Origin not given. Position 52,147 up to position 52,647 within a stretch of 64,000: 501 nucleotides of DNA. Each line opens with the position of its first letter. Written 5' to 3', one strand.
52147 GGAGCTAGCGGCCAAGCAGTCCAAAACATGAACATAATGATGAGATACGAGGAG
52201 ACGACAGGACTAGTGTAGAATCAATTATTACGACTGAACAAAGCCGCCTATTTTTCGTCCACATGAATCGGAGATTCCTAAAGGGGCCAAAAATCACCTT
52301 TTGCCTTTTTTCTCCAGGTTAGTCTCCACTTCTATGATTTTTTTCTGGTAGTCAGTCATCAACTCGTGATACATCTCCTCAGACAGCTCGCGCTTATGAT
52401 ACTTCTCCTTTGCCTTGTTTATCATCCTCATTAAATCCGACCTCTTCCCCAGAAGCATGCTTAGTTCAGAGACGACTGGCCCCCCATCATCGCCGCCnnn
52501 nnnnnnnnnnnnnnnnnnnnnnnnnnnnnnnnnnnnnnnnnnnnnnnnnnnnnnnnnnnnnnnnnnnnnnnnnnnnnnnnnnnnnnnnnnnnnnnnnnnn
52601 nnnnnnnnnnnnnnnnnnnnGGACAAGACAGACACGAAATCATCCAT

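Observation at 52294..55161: Tandem AAA+ ATPase with an unrecognised 320-aa N-domain, non-aromatic pore loops and a coiled-coil tail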

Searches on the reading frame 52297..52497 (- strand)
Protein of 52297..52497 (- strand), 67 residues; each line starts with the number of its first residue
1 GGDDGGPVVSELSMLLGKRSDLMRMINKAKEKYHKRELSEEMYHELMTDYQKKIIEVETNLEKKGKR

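Call 34: search_protein_families(library=pfam, proteins=[window:52297-52497:-], max_evalue=10)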
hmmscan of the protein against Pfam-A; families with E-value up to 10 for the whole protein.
seq(67 aa): 2 families
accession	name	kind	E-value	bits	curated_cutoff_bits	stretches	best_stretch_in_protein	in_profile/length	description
PF02671.26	PAH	-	0.019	15.1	21.3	2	45-59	8-22/45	Paired amphipathic helix repeat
PF25762.1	HAUS1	-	0.035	14.4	40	1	11-63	171-223/236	HAUS augmin-like complex subunit 1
